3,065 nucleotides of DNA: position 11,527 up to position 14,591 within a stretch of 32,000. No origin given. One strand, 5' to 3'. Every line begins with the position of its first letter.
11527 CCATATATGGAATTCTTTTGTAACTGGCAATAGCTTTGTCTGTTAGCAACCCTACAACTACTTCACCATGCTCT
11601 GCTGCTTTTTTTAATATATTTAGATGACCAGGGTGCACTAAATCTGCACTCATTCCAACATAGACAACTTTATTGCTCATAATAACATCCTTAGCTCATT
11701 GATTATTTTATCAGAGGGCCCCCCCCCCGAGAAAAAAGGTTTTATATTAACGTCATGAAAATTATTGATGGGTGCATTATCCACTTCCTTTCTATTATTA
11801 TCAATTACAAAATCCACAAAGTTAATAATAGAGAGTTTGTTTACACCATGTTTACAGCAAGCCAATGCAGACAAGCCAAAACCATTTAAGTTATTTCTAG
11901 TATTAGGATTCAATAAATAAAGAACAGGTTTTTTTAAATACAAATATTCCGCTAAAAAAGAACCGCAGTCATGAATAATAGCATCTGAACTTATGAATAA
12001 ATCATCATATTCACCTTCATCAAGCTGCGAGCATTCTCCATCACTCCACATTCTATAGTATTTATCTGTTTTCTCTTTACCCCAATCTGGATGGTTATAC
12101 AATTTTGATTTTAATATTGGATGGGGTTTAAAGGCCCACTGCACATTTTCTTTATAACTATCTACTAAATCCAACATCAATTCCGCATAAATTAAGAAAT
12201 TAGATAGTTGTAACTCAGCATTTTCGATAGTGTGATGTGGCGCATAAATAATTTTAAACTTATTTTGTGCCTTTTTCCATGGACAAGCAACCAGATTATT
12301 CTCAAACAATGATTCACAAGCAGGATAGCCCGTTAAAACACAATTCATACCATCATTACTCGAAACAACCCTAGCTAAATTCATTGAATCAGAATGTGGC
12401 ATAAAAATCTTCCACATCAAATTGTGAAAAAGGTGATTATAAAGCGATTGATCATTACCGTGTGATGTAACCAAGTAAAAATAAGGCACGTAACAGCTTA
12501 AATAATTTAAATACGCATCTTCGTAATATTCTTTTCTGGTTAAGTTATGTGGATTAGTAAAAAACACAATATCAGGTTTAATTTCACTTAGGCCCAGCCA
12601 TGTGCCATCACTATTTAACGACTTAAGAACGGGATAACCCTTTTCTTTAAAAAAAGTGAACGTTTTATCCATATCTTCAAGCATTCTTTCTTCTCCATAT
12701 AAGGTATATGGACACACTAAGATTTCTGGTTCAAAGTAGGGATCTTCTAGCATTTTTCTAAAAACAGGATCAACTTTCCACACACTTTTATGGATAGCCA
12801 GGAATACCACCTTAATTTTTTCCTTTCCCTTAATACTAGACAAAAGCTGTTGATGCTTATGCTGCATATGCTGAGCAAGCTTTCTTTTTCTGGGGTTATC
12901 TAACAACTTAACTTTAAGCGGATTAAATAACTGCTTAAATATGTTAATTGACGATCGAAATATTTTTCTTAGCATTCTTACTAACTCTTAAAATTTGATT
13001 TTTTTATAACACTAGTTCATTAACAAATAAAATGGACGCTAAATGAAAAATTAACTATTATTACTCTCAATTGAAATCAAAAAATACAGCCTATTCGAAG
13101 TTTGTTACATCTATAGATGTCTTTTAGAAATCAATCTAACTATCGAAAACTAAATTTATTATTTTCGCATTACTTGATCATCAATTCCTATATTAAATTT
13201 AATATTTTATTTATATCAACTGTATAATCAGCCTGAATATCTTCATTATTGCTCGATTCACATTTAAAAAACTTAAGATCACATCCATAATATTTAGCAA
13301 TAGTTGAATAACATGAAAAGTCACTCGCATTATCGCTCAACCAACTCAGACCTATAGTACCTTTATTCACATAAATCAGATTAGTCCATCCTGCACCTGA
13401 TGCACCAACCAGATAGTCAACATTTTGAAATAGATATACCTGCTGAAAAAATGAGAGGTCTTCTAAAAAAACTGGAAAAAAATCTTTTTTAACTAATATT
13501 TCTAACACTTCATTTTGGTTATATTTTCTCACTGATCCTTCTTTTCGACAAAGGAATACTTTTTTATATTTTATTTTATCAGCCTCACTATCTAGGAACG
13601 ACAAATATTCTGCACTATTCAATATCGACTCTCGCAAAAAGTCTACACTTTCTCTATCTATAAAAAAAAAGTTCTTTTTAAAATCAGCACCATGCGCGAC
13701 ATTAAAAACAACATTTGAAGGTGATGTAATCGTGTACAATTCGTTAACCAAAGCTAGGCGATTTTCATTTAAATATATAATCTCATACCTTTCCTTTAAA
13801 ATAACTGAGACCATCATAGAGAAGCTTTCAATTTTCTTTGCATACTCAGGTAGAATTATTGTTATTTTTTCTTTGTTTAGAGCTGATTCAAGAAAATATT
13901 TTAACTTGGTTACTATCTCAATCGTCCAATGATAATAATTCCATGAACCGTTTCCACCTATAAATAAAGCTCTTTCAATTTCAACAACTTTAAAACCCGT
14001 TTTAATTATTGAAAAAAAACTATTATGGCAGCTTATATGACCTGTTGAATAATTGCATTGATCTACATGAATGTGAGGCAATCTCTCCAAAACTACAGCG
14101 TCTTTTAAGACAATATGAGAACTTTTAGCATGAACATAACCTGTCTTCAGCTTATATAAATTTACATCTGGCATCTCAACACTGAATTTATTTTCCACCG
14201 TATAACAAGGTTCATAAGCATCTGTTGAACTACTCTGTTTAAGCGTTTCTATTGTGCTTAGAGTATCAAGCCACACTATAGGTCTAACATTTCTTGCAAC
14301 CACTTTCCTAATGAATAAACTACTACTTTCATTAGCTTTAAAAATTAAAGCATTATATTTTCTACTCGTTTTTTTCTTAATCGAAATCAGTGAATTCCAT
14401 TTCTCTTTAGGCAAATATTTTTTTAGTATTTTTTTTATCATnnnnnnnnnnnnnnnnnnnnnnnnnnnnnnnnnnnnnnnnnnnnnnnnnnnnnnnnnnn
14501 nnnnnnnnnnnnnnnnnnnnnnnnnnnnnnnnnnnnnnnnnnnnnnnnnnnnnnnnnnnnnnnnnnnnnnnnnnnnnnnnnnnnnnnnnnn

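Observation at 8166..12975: Fom1/Fom2/FomC-like phosphonate trio plus a TagF-like transferase inside a Wzx/Wzy glycan locus: predicted CMP-2-hydroxyethylphosphonate decoration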

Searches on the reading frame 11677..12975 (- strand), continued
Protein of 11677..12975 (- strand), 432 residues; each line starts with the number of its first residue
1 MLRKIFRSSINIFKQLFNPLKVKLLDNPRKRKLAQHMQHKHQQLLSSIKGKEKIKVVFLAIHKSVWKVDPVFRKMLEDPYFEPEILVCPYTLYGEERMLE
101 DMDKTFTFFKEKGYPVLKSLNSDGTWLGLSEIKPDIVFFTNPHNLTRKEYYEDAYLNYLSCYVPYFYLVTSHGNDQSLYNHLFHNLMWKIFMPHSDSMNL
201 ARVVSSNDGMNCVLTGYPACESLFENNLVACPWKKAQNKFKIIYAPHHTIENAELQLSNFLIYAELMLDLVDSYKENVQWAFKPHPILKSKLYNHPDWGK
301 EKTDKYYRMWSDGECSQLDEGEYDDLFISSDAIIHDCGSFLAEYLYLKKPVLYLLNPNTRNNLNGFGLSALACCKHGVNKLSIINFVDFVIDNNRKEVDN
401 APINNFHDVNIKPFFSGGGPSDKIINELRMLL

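Call 74: search_protein_families(library=pfam, proteins=[L040:8040-9170:+, L040:9174-9893:+, L023:4718-5932:-, L023:3999-4721:-, L023:15349-16206:+, L019:8583-9848:+], max_evalue=0.001)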
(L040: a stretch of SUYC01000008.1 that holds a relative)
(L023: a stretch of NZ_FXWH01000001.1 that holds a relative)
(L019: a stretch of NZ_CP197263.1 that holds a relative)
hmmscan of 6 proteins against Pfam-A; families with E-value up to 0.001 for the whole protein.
L040:8040-9170:+ (376 aa): 5 families
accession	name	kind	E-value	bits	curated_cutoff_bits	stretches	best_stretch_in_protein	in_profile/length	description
PF00266.25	Aminotran_5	-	5.2e-29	101.8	21.5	1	23-302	27-311/371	Aminotransferase class-V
PF01212.27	Beta_elim_lyase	-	1.6e-08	34.7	27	1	59-220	47-222/288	Beta-eliminating lyase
PF01053.26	Cys_Met_Meta_PP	-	4.3e-05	22.7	27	1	62-196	70-198/381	Cys/Met metabolism PLP-dependent enzyme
PF00155.27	Aminotran_1_2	-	0.00015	21.5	19.7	1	45-211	48-235/361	Aminotransferase class I and II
PF04367.18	DUF502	-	0.00036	20.8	23.8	1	245-314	33-106/107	Protein of unknown function (DUF502)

L040:9174-9893:+ (239 aa): 3 families
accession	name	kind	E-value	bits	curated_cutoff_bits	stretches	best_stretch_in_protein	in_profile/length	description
PF12804.13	NTP_transf_3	-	9.5e-12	45.8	27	1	5-137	1-127/160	MobA-like NTP transferase domain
PF00483.29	NTP_transferase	-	2.1e-10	41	21.2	1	5-128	2-134/245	Nucleotidyl transferase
PF01128.25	IspD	-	0.00022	21.5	27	1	4-74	2-70/221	2-C-methyl-D-erythritol 4-phosphate cytidylyltransferase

L023:4718-5932:- (404 aa): 2 families
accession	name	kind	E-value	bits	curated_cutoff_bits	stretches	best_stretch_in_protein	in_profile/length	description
PF00501.34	AMP-binding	-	1.8e-21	76.9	29.9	1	36-253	116-331/384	AMP-binding enzyme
PF13193.12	AMP-binding_C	-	1.4e-10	42.4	24.5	1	318-394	2-76/76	AMP-binding enzyme C-terminal domain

L023:3999-4721:- (240 aa): 6 families
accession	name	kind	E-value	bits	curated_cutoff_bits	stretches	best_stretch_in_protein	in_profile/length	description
PF13561.12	adh_short_C2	-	3.9e-51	174.4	27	1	8-239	1-236/236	Enoyl-(Acyl carrier protein) reductase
PF00106.31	adh_short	-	4.5e-50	170.3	26.6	1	2-189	1-190/195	short chain dehydrogenase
PF08659.16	KR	-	6.2e-08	33.2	22.6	1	3-165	2-166/180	KR domain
PF23441.1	SDR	-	3.2e-07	30.4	27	1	100-237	115-254/258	SDR-like rossmann domain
PF01370.27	Epimerase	-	4.8e-07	29.9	20.9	1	4-166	1-160/240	NAD dependent epimerase/dehydratase family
PF16363.11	GDP_Man_Dehyd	-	0.00033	20.7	27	0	6-69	2-73/332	GDP-mannose 4,6 dehydratase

L023:15349-16206:+ (285 aa): 1 family
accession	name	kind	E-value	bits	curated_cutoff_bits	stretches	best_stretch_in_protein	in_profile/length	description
PF00551.24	Formyl_trans_N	-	9.6e-10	38.9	26.1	1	130-195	89-155/181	Formyl transferase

L019:8583-9848:+ (421 aa): 1 family
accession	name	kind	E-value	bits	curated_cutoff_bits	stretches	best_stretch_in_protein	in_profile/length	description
PF04413.22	Glycos_transf_N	-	5.2e-65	218.8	23.9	1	34-212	1-179/179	3-Deoxy-D-manno-octulosonic-acid transferase (kdotransferase)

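Call 80: search_solved_structures(query=L012:14551-15831:+, max_evalue=0.001, show_alignments=2)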
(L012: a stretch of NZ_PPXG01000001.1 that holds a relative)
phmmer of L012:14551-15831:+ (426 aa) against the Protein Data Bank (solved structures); distinct sequences matched with E-value up to 0.001: 5.
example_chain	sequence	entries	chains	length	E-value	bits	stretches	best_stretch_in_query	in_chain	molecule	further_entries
8va1_A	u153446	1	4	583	1.1e-19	73.8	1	172-419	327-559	Teichoic acid ribitol-phosphate polymerase TarL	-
3l7i_A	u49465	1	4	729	2.8e-18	69.1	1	135-382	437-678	Teichoic acid biosynthesis protein F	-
3l7j_A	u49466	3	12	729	2.6e-17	66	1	135-382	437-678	Teichoic acid biosynthesis protein F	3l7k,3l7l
3l7m_A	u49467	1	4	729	6.6e-17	64.6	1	135-382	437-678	Teichoic acid biosynthesis protein F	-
8qoy_A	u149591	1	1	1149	3.6e-07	32.6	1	136-417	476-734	TagF-like capsule polymerase Cps3D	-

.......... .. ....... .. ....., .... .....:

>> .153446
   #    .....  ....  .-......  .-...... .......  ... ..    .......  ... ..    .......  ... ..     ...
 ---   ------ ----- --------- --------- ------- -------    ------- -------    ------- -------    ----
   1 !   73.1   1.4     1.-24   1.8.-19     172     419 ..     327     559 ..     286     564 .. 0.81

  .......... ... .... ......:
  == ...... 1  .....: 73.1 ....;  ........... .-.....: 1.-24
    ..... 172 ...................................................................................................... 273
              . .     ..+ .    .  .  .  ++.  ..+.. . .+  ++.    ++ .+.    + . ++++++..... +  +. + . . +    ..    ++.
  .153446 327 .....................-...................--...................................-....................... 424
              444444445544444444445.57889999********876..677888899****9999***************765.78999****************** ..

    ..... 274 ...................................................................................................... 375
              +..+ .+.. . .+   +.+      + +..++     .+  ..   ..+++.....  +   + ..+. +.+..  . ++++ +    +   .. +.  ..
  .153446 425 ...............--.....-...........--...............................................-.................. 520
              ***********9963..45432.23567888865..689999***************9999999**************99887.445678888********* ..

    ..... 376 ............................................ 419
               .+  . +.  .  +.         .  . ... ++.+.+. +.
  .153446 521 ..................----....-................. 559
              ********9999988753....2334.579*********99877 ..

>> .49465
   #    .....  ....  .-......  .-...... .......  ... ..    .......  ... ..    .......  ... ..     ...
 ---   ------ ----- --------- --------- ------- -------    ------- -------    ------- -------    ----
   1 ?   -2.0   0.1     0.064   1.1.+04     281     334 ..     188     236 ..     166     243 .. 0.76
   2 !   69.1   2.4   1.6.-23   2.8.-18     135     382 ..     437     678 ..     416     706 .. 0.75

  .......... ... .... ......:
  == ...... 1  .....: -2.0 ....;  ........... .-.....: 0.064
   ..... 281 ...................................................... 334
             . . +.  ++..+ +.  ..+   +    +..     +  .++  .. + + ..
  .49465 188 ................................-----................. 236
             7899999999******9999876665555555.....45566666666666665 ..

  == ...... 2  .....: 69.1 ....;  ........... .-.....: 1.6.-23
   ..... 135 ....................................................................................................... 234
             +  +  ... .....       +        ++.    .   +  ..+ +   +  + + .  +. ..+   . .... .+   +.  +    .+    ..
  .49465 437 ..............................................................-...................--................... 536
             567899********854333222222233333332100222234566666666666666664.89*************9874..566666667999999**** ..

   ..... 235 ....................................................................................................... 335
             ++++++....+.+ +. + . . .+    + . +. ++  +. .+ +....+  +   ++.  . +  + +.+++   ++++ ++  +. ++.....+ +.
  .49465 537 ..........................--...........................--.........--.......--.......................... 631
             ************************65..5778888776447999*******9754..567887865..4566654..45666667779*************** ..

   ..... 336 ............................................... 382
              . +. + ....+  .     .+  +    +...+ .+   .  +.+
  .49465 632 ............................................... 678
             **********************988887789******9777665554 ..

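Call 85: find_encoding_contigs(protein=P0003, flank=6000, max_places=1)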
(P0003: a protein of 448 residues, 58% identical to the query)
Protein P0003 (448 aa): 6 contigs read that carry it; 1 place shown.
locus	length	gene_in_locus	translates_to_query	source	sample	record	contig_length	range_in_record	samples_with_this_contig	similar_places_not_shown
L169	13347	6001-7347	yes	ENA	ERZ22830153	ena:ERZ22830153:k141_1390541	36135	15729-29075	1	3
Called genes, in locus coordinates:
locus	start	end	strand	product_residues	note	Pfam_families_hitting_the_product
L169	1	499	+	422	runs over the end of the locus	PF02397:Bac_transf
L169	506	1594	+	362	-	PF01073:3Beta_HSD, PF01370:Epimerase, PF02719:Polysacc_synt_2, PF04321:RmlD_sub_bind, PF07993:NAD_binding_4, PF16363:GDP_Man_Dehyd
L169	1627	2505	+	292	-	PF00483:NTP_transferase, PF12804:NTP_transf_3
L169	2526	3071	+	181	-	PF00908:dTDP_sugar_isom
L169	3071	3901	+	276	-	PF01370:Epimerase, PF04321:RmlD_sub_bind, PF02719:Polysacc_synt_2, PF01073:3Beta_HSD (weak), PF16363:GDP_Man_Dehyd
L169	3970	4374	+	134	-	PF05523:FdtA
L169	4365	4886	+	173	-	PF13302:Acetyltransf_3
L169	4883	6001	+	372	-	PF00266:Aminotran_5 (weak), PF01041:DegT_DnrJ_EryC1, PF00155:Aminotran_1_2 (weak)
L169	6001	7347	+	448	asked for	-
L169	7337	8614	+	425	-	PF01467:CTP_transf_like, PF13714:PEP_mutase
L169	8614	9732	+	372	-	PF02776:TPP_enzyme_N, PF02775:TPP_enzyme_C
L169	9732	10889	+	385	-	PF00465:Fe-ADH, PF25137:ADH_Fe_C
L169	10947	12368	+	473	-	PF01943:Polysacc_synt, PF13440:Polysacc_synt_3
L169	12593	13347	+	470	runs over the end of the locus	-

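Call 86: find_encoding_contigs(protein=P0008, flank=6000, max_places=1)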
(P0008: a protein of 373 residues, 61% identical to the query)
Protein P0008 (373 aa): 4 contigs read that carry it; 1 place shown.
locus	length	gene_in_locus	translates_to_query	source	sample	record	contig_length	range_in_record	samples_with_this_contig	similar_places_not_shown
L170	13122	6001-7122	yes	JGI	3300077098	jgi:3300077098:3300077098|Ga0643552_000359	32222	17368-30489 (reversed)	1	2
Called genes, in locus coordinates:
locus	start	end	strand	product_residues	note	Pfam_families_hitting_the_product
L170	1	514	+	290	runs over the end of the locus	PF00483:NTP_transferase, PF12804:NTP_transf_3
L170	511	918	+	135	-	PF05523:FdtA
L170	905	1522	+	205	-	PF25084:LbH_EIF2B (weak), PF25087:GMPPB_C (faint), PF00132:Hexapep, PF14602:Hexapep_2 (weak)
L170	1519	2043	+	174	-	PF13302:Acetyltransf_3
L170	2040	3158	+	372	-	PF00266:Aminotran_5 (weak), PF01041:DegT_DnrJ_EryC1, PF01053:Cys_Met_Meta_PP (weak)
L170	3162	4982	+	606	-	PF00664:ABC_membrane, PF00005:ABC_tran, PF02463:SMC_N (weak)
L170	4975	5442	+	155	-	-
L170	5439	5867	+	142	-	-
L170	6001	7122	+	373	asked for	-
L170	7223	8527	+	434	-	PF01467:CTP_transf_like, PF13714:PEP_mutase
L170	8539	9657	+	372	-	PF02776:TPP_enzyme_N, PF02775:TPP_enzyme_C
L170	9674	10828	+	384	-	PF00465:Fe-ADH, PF25137:ADH_Fe_C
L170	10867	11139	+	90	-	-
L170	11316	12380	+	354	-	-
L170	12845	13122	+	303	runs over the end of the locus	PF00535:Glycos_transf_2, PF10111:Glyco_tranf_2_2, PF13641:Glyco_tranf_2_3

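Call 87: find_encoding_contigs(protein=P0006, flank=6000, max_places=1)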
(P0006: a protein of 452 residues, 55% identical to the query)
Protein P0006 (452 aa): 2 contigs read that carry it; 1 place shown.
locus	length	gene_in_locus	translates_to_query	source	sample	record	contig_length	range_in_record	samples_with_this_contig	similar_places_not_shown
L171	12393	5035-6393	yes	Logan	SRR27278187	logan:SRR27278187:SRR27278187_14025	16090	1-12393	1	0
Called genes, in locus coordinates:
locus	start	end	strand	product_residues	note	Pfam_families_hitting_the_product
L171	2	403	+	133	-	?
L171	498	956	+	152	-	PF07963:N_methyl, PF00114:Pilin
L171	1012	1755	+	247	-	PF27166:FimB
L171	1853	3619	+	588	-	PF04932:Wzy_C, PF11846:Wzy_C_2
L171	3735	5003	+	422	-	PF02397:Bac_transf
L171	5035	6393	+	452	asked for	-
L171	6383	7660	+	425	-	PF01467:CTP_transf_like, PF13714:PEP_mutase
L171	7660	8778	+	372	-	PF02776:TPP_enzyme_N, PF02775:TPP_enzyme_C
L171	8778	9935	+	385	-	PF00465:Fe-ADH, PF13685:Fe-ADH_2 (faint), PF25137:ADH_Fe_C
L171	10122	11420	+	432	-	PF01943:Polysacc_synt, PF13440:Polysacc_synt_3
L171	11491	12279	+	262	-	PF01755:Glyco_transf_25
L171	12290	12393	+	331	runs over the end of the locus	PF00535:Glycos_transf_2, PF10111:Glyco_tranf_2_2, PF13641:Glyco_tranf_2_3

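Call 88: find_encoding_contigs(protein=P0011, flank=6000, max_places=1)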
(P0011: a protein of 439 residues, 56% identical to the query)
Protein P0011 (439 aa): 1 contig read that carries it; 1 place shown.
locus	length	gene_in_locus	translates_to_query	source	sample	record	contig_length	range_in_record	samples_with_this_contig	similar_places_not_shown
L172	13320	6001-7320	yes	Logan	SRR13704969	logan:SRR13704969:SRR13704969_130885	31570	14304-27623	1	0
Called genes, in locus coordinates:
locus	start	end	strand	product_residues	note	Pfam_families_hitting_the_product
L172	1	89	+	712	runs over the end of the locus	PF13654:AAA_32, PF20436:LonB_AAA-LID, PF05362:Lon_C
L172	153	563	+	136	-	PF01479:S4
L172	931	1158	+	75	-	PF04014:MazE_antitoxin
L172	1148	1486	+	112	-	PF02452:PemK_toxin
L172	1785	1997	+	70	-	PF11455:MazE-like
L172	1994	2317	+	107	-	PF02452:PemK_toxin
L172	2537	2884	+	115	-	PF13404:HTH_AsnC-type (weak), PF13412:HTH_24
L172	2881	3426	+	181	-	PF00483:NTP_transferase, PF12804:NTP_transf_3 (weak)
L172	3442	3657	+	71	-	PF00483:NTP_transferase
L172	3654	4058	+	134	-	PF05523:FdtA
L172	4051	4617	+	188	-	PF25084:LbH_EIF2B (weak), PF25087:GMPPB_C (weak), PF00132:Hexapep (weak), PF14602:Hexapep_2 (faint), PF00132:Hexapep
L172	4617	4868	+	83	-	-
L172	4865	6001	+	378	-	PF00266:Aminotran_5 (weak), PF01041:DegT_DnrJ_EryC1, PF00155:Aminotran_1_2 (weak), PF01053:Cys_Met_Meta_PP (faint)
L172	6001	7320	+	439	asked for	-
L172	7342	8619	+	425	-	PF01467:CTP_transf_like, PF13714:PEP_mutase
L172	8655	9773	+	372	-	PF02776:TPP_enzyme_N, PF02775:TPP_enzyme_C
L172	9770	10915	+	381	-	PF00465:Fe-ADH, PF25137:ADH_Fe_C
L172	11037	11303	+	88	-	PF01797:Y1_Tnp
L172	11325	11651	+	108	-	-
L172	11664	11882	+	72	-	-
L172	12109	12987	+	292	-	-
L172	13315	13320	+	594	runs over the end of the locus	PF00664:ABC_membrane (weak), PF02463:SMC_N (faint), PF00005:ABC_tran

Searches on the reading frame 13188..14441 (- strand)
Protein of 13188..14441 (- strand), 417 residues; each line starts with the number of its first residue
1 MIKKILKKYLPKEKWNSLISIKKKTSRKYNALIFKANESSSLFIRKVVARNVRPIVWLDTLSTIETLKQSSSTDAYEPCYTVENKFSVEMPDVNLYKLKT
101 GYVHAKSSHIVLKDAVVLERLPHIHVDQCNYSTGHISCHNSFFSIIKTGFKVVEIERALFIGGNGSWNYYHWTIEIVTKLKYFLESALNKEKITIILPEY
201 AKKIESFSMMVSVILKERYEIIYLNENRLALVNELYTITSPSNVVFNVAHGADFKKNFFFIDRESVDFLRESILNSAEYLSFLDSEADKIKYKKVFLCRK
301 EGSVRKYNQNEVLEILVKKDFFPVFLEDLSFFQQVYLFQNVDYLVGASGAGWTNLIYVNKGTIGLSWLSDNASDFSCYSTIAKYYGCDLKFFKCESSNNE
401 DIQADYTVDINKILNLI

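Call 3: search_protein_families(library=pfam, proteins=[window:13188-14441:-], max_evalue=0.01)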
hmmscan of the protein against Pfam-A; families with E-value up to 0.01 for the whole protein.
window:13188-14441:- (417 aa): 1 family
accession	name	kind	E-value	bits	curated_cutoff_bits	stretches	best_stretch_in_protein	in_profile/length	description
PF04577.19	Glyco_transf_61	-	1.7e-13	51.4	27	1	169-362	1-134/137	Glycosyltransferase 61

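Call 4: search_protein_families(library=ncbifam, proteins=[window:13188-14441:-], max_evalue=0.01)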
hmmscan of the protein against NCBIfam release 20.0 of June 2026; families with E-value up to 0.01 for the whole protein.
window:13188-14441:- (417 aa): 0 families
